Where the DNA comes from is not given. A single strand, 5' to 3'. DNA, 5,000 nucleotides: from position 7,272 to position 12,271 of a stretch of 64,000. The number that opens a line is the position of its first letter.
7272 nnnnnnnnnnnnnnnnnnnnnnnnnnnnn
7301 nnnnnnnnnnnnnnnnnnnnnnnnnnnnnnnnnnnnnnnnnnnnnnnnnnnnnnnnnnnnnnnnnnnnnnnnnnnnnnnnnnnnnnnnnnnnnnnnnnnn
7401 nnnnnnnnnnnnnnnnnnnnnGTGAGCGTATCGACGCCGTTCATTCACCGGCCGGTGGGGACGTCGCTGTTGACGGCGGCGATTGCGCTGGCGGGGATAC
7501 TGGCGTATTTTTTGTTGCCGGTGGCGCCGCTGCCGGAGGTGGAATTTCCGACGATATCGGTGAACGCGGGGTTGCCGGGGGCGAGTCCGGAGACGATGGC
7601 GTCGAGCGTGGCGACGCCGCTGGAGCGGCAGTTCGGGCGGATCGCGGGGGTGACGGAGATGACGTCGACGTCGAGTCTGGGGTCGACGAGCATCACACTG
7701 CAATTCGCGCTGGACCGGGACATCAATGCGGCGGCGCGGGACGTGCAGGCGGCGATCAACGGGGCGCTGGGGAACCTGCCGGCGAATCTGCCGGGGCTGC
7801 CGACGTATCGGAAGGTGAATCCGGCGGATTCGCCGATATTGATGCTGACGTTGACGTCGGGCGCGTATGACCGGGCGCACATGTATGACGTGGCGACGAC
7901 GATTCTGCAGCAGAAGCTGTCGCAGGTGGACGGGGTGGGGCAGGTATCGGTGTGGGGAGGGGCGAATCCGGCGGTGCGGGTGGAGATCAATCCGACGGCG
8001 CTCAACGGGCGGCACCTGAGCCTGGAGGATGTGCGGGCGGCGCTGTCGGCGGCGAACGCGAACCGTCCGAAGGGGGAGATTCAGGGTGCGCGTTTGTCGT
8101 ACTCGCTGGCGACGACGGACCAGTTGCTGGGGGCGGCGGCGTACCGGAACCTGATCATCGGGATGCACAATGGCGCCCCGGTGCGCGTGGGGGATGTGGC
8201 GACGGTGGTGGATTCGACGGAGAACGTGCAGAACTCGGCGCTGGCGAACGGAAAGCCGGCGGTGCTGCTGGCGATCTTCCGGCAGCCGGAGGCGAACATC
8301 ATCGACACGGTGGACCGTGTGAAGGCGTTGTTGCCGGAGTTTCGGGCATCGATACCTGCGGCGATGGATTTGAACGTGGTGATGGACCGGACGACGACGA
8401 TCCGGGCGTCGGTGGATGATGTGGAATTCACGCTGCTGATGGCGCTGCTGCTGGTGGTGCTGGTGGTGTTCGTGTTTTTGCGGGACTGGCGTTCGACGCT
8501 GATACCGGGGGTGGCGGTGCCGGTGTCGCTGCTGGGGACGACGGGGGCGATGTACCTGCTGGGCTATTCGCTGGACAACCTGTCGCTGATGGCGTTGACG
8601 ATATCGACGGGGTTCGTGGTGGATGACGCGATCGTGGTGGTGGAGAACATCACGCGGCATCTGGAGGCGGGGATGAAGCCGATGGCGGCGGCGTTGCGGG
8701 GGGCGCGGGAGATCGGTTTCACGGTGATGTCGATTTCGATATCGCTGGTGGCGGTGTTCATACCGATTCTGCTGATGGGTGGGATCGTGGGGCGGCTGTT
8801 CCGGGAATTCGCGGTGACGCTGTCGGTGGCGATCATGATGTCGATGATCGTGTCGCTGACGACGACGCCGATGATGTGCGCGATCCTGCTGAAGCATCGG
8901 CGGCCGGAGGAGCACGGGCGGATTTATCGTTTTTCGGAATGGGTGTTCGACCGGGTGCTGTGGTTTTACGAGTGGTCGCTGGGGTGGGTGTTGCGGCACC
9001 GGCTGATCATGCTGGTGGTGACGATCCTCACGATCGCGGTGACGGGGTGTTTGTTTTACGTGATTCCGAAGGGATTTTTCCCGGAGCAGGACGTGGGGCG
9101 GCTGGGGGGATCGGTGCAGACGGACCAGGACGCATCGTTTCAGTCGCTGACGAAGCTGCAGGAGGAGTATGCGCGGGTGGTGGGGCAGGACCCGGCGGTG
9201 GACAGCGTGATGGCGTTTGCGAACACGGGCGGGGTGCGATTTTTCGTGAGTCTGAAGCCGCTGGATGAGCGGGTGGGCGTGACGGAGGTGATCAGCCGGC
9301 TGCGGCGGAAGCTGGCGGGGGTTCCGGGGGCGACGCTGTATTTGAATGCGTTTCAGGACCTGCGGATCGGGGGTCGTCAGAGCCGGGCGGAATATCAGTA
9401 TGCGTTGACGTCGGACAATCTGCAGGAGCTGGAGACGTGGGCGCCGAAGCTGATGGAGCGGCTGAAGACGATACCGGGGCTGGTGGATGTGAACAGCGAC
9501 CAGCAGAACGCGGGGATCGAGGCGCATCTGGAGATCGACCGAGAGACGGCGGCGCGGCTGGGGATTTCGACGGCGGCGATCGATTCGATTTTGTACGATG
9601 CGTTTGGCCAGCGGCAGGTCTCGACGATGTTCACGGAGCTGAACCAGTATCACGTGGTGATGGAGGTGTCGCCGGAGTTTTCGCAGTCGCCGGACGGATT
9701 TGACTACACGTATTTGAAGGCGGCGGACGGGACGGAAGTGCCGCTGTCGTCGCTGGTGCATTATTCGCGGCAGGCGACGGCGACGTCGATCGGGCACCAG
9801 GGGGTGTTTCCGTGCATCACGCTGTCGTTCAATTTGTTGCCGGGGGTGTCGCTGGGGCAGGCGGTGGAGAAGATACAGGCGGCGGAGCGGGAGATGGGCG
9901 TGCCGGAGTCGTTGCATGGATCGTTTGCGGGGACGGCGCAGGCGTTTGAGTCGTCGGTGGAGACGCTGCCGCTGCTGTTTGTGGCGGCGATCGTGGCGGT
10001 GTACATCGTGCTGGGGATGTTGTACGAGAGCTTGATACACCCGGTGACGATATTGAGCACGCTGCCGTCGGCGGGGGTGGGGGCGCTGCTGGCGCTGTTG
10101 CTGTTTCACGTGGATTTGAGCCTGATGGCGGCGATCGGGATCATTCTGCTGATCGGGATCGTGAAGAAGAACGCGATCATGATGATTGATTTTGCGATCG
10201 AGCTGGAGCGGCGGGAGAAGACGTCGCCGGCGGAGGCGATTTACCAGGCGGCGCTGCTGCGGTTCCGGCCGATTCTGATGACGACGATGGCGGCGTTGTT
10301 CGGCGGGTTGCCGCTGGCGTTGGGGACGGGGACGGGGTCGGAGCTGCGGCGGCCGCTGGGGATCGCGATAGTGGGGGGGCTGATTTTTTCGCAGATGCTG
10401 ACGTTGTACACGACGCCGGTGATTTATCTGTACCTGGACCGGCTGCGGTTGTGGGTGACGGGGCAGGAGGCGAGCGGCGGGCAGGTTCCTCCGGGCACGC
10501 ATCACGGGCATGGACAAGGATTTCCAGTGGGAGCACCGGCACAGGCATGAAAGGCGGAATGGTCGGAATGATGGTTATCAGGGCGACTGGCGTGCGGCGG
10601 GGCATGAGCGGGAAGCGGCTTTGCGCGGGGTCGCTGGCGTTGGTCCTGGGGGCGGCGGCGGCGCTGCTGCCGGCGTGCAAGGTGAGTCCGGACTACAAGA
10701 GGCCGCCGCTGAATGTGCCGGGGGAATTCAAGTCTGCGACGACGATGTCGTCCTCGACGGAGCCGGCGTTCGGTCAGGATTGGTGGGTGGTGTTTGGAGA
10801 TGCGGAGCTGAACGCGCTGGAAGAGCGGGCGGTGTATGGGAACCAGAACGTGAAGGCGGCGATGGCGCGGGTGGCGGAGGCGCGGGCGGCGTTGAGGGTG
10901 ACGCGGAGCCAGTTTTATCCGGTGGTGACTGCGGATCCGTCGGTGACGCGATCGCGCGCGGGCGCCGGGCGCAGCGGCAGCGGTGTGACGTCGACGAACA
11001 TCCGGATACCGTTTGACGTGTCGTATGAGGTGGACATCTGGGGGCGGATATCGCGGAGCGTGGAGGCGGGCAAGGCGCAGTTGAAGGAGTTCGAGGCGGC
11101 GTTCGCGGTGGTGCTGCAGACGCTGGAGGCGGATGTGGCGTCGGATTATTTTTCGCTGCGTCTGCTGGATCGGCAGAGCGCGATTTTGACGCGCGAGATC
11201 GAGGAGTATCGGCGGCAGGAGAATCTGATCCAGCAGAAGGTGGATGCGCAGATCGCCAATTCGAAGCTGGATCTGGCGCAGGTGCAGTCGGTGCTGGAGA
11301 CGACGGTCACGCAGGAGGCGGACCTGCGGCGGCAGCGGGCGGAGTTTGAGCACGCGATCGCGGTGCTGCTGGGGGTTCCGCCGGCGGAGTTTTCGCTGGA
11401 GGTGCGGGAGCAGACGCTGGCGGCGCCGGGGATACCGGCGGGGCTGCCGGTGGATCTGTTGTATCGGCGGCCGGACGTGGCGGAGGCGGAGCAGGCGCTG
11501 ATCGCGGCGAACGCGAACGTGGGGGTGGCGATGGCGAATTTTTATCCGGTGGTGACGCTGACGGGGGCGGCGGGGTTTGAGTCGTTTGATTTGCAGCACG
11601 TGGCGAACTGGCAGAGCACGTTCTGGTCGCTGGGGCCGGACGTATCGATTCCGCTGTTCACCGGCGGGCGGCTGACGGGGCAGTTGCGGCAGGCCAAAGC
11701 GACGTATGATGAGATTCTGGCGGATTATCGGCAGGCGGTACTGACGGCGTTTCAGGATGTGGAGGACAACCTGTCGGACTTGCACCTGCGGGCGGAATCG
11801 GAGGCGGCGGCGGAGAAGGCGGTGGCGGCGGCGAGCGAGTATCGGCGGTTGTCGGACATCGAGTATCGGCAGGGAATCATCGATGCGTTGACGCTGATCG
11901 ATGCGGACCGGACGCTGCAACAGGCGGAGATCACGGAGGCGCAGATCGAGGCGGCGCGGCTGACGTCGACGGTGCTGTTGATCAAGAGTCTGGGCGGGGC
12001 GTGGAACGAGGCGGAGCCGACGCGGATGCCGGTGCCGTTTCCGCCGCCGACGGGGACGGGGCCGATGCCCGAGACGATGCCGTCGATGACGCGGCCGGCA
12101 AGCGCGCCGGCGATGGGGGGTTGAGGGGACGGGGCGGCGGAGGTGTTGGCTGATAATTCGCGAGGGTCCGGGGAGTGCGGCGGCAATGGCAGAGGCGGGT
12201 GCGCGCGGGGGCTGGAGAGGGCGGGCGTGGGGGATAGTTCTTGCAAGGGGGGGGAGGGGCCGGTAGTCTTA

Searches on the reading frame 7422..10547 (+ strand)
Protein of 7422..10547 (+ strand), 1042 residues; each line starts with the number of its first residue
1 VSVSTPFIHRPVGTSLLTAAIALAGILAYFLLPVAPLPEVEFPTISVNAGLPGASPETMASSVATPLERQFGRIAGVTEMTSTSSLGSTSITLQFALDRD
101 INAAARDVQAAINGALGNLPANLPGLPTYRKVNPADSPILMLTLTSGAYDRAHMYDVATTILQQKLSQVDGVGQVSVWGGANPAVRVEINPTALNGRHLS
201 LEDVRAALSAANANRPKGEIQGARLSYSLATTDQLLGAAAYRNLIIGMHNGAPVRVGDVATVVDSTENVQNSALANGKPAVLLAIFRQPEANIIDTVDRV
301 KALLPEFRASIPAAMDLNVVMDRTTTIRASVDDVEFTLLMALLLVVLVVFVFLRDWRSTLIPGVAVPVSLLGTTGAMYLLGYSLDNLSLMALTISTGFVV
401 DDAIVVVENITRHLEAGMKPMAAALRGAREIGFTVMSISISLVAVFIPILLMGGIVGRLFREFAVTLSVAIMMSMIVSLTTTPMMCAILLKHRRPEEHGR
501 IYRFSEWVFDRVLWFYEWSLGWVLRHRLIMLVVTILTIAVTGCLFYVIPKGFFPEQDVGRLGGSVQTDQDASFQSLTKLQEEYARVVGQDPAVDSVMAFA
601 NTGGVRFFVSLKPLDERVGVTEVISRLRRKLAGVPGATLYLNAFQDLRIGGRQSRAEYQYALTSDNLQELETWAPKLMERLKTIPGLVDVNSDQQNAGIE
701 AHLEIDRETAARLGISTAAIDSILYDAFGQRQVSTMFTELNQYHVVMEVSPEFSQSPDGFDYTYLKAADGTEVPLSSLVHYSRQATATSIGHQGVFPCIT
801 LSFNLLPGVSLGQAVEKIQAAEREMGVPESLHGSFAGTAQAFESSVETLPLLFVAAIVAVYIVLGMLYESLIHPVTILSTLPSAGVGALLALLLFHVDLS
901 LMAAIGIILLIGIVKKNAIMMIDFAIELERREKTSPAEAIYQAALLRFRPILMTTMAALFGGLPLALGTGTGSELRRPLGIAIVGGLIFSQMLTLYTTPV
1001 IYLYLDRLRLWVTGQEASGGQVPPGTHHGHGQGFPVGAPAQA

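Call 57: search_protein_families(library=pfam, proteins=[window:7422-10547:+], max_evalue=0.00001)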
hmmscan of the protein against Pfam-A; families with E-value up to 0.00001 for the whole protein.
window:7422-10547:+ (1042 aa): 1 family
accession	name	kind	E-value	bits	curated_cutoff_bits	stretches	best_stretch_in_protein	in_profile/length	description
PF00873.25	ACR_tran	-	0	1073.2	28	1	6-1005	4-1020/1021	AcrB/AcrD/AcrF family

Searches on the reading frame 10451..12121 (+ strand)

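Call 57: search_protein_families(library=pfam, proteins=[window:10451-12121:+], max_evalue=0.00001)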
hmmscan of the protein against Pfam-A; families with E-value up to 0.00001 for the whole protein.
window:10451-12121:+ (557 aa): 1 family
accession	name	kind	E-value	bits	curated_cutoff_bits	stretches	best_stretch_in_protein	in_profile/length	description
PF02321.23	OEP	-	7.8e-43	146.9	22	2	339-515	11-187/187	Outer membrane efflux protein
